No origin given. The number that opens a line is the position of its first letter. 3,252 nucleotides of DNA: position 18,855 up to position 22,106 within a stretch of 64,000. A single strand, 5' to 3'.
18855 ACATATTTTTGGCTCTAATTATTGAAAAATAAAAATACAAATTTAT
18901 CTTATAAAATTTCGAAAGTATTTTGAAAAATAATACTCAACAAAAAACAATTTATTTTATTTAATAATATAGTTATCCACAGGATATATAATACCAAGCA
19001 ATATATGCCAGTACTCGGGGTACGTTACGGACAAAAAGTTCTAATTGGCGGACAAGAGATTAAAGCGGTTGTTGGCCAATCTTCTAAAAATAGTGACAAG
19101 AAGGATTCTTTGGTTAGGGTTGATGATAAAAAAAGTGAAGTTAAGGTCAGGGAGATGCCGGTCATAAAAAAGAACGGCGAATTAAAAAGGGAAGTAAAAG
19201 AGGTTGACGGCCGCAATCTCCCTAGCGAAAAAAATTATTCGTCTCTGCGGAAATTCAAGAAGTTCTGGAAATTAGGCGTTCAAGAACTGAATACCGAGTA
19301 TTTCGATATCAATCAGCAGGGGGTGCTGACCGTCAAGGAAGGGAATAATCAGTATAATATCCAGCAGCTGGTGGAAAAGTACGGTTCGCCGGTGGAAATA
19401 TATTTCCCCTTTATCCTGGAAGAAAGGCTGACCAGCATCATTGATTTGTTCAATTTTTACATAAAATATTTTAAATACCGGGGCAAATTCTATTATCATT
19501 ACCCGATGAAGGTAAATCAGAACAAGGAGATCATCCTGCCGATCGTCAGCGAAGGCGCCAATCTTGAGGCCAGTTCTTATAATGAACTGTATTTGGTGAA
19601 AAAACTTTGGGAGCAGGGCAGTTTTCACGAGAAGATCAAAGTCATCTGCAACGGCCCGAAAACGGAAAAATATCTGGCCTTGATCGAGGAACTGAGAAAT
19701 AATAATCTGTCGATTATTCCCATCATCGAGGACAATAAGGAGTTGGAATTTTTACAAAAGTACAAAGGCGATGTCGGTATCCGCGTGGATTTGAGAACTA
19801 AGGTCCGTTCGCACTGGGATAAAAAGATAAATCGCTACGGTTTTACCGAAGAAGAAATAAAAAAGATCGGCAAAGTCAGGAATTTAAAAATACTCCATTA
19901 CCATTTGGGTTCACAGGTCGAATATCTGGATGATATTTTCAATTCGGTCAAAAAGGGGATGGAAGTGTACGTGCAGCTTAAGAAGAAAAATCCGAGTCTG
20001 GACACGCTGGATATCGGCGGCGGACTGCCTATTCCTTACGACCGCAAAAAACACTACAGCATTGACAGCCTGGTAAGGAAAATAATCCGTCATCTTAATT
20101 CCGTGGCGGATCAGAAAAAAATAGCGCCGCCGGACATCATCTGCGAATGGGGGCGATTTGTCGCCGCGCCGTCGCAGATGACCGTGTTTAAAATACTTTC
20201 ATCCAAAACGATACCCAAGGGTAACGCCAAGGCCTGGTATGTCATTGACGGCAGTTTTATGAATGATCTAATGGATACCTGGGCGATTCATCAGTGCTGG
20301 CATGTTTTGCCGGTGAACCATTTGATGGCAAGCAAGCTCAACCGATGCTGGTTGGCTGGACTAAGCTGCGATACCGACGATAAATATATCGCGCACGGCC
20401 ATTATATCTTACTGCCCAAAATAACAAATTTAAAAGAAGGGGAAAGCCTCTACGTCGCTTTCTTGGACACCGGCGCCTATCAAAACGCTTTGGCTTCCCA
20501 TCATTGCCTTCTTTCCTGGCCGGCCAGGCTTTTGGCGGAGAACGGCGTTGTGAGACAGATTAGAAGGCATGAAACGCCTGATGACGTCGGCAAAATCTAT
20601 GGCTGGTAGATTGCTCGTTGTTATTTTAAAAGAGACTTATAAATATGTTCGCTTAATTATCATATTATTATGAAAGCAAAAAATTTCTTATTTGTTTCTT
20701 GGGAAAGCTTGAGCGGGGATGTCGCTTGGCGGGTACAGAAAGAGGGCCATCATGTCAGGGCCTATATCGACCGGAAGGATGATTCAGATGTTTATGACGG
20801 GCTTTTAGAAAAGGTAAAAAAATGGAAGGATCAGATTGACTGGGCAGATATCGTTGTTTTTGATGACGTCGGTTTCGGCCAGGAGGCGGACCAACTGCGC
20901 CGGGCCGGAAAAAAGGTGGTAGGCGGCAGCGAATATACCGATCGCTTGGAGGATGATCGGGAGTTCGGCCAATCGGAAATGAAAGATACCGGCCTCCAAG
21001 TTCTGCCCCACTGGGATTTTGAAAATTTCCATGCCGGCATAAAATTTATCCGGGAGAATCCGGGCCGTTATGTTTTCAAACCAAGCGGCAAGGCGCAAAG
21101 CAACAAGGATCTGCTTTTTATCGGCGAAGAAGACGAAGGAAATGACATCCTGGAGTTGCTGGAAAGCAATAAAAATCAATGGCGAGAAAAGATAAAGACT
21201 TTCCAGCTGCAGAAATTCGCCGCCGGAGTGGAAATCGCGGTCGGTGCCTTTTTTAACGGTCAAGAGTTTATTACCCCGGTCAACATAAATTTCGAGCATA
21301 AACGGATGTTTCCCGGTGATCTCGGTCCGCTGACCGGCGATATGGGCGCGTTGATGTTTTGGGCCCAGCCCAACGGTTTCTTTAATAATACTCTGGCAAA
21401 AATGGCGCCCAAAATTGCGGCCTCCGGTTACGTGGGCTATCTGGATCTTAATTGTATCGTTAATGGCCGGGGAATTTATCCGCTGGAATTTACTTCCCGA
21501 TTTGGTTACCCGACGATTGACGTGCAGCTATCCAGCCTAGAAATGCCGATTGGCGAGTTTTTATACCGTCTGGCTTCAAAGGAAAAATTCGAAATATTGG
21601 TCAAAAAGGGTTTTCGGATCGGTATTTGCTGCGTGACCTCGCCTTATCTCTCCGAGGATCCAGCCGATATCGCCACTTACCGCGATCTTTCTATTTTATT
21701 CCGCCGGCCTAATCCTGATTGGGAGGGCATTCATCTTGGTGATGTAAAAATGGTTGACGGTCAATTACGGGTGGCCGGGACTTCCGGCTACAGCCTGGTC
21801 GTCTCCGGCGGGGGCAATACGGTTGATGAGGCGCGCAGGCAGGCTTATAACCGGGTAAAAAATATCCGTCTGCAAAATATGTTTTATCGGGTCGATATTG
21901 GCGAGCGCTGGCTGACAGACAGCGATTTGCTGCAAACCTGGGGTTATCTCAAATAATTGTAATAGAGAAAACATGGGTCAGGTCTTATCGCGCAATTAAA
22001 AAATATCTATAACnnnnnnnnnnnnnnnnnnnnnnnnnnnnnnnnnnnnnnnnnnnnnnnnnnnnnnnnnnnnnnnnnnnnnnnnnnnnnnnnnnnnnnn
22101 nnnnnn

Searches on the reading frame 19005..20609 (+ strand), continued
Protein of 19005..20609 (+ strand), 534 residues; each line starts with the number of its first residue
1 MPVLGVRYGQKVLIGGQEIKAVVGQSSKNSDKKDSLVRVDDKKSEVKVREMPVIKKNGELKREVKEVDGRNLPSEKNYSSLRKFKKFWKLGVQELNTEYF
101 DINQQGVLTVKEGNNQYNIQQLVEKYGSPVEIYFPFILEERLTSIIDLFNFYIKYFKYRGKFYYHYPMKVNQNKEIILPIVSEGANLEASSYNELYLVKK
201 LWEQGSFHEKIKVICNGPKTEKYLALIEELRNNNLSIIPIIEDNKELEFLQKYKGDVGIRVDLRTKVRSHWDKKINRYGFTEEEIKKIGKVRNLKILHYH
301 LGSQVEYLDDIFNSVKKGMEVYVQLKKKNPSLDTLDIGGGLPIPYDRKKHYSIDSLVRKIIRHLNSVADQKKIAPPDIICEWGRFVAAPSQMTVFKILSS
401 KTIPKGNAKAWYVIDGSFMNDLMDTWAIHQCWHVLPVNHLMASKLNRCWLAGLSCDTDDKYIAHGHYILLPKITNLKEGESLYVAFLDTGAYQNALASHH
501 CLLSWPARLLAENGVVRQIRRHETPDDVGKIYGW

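Call 49: find_encoding_contigs(protein=P0007, flank=10000, max_places=3)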
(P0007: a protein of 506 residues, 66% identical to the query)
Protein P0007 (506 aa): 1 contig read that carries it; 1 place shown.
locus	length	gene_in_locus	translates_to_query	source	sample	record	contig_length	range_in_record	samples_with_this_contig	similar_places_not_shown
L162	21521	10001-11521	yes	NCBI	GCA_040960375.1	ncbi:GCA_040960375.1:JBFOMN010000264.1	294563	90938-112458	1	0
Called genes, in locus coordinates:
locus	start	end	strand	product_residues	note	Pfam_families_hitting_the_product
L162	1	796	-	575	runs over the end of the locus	PF05157:MshEN, PF00437:T2SSE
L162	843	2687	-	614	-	PF02366:PMT, PF13231:PMT_2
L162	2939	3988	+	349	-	PF00953:Glycos_transf_4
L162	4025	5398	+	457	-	PF21799:MurD-like_N, PF08245:Mur_ligase_M, PF02875:Mur_ligase_C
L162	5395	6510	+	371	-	PF01098:FTSW_RODA_SPOVE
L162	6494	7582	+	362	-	PF03033:Glyco_transf_28, PF04101:Glyco_tran_28_C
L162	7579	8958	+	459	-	PF01225:Mur_ligase, PF08245:Mur_ligase_M, PF02875:Mur_ligase_C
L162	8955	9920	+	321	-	PF01565:FAD_binding_4, PF02873:MurB_C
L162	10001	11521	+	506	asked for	PF02784:Orn_Arg_deC_N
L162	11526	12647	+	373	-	PF01916:DS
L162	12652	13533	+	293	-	PF00491:Arginase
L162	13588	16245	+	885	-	PF07517:SecA_DEAD, PF01043:SecA_PP_bind, PF21090:P-loop_SecA, PF07516:SecA_SW, PF02810:SEC-C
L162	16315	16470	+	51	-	-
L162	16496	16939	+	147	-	PF00293:NUDIX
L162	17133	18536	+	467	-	PF13517:FG-GAP_3 (faint), PF01839:FG-GAP (faint), PF03734:YkuD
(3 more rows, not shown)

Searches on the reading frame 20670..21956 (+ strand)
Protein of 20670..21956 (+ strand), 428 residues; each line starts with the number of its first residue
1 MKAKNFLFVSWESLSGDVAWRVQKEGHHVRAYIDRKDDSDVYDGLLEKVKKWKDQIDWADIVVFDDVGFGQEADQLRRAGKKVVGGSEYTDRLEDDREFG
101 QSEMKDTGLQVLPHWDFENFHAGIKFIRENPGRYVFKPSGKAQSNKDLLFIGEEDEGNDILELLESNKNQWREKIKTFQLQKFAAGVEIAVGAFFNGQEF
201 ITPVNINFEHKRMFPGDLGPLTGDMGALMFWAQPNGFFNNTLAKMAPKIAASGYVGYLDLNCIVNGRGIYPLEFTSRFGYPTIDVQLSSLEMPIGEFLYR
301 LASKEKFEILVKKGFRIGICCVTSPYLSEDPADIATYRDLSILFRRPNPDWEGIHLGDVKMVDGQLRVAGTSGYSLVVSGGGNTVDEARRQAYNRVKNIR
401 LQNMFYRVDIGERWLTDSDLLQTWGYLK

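Call 9: search_protein_families(library=pfam, proteins=[window:20670-21956:+])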
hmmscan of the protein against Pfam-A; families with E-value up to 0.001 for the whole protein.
window:20670-21956:+ (428 aa): 2 families
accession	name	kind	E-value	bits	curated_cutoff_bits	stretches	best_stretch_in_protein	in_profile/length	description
PF01071.24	GARS_A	-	5.2e-11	43.2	27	1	97-281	3-192/194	Phosphoribosylglycinamide synthetase, ATP-grasp (A) domain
PF02843.22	GARS_C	-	9.3e-09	35.9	34.8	1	362-413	43-92/92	Phosphoribosylglycinamide synthetase, C domain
